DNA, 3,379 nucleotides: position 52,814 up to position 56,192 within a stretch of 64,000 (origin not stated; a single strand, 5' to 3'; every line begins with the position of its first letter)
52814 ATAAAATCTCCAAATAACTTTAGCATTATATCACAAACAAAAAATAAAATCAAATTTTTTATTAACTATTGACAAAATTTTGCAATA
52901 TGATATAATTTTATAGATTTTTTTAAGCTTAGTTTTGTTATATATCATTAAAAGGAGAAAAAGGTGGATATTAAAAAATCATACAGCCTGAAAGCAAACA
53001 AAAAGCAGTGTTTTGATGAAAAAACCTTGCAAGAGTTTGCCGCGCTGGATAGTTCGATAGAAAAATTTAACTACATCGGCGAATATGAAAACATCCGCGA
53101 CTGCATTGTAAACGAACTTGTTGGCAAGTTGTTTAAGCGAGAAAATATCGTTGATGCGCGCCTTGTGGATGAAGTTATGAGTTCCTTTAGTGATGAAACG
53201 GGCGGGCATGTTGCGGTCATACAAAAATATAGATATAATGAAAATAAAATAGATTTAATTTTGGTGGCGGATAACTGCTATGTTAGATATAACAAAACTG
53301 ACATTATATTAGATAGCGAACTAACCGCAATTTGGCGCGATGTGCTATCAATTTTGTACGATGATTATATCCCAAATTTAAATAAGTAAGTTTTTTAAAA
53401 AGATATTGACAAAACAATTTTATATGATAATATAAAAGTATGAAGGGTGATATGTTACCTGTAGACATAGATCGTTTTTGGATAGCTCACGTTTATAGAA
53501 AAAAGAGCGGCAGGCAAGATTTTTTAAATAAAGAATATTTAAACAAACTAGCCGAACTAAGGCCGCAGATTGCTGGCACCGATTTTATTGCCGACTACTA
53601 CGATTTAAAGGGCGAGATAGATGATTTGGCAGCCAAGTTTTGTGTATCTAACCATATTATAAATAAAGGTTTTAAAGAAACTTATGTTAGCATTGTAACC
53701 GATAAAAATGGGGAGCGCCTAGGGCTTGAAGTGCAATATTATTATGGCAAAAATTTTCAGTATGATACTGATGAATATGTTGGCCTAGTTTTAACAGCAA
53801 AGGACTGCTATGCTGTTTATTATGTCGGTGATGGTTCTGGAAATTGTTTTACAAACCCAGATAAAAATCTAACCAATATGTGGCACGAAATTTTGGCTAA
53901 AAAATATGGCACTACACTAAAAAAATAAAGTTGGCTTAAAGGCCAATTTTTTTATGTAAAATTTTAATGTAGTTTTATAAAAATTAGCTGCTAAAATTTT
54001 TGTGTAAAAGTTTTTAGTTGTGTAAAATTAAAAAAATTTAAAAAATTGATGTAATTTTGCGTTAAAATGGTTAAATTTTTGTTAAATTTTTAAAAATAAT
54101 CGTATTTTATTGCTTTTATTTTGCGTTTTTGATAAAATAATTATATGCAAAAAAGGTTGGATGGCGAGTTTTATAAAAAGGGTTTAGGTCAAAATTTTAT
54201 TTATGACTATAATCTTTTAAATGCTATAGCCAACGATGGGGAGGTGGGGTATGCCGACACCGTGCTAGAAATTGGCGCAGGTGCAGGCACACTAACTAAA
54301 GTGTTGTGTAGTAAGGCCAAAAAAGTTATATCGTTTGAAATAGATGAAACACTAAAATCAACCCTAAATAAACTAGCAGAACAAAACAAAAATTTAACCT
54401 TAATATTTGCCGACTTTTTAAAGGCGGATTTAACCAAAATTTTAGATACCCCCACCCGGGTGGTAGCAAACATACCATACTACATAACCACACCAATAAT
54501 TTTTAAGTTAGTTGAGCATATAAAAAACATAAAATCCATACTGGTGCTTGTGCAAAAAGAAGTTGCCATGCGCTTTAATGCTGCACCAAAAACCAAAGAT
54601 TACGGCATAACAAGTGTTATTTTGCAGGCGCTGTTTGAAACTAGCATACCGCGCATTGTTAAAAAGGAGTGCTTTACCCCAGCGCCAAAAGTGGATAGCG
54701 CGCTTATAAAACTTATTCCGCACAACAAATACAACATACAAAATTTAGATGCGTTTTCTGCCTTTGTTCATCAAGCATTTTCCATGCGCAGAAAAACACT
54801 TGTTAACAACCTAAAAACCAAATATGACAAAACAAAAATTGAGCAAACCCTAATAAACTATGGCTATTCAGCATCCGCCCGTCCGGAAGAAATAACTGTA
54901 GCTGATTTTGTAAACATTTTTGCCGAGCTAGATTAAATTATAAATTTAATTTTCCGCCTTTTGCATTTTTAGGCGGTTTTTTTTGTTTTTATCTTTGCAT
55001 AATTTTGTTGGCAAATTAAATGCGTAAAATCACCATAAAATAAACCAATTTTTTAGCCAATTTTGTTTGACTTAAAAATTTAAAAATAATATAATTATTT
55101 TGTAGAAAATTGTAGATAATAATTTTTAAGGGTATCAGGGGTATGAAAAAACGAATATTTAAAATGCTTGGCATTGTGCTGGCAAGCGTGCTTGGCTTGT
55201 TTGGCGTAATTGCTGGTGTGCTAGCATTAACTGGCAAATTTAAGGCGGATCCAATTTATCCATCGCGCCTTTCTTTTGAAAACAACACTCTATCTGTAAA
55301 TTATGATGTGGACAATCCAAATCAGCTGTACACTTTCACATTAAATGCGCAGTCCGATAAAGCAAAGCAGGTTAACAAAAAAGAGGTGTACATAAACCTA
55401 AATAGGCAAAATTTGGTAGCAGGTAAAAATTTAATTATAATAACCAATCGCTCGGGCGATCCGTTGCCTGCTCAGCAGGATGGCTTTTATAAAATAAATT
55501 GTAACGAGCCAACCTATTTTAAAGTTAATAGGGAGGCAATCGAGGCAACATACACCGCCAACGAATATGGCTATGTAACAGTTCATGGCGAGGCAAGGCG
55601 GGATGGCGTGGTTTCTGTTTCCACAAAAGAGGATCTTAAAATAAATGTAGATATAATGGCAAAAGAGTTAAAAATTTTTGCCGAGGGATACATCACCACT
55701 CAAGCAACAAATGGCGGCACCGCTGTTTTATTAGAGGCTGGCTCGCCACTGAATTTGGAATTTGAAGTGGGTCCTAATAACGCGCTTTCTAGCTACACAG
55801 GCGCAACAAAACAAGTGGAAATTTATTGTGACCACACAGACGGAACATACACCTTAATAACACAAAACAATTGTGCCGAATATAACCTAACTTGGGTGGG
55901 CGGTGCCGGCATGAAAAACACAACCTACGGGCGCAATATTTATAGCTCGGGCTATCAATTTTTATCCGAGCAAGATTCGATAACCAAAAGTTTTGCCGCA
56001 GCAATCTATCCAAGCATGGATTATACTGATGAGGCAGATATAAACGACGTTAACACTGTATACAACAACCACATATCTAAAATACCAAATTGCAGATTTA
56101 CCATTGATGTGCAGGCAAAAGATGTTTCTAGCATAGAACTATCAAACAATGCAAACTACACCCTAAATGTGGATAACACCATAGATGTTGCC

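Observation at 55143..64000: Giant (at least 2,952-codon) ORF missing from the supplied ORF track and running off the window edge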

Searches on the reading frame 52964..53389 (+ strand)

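Call 7: search_protein_families(library=pfam, proteins=[window:52964-53389:+])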
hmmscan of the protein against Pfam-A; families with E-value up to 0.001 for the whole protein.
window:52964-53389:+ (141 aa): 0 families

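Call 79: search_protein_families(library=pfam, proteins=[window:52964-53389:+], max_evalue=1)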
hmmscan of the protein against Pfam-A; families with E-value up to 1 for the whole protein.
window:52964-53389:+ (141 aa): 1 family
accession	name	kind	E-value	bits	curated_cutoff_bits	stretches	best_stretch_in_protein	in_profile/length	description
PF23870.1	DUF7225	-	0.13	12.4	27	1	85-112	27-51/103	Domain of unknown function (DUF7225)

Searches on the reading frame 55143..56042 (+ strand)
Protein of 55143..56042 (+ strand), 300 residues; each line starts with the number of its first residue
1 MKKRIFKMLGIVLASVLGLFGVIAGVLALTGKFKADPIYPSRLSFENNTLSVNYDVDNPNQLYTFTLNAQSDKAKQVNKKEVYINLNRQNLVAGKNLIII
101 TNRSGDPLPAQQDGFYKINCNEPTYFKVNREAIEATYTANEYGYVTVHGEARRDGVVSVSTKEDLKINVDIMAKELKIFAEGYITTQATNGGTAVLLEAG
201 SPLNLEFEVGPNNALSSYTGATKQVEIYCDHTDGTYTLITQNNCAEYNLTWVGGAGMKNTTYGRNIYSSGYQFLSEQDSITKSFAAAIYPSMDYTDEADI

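Call 31: find_homologous_proteins(query=A2)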
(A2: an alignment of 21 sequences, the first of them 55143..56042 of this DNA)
Query A2 (21 sequences) (300 aa, profile of the alignment): 6 proteins with E <= 0.001 among 6731 candidates.
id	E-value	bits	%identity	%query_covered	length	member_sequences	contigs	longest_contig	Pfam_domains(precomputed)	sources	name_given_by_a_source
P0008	2.7e-83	298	32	41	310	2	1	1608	-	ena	-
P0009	3.1e-82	294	27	97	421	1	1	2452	-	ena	-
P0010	2.8e-80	288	30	100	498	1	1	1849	-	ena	-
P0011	6.8e-65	238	29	55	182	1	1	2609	-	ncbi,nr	ncbi:hypothetical protein J6Q66_04470, partial [bacterium]|nr:hypothetical protein [bacterium]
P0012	5.8e-60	221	32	43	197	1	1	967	-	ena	-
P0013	4.7e-45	172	39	44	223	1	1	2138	-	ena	-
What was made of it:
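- Tried and rejected: A search with an N-terminal alignment returned only fragments (call 31).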
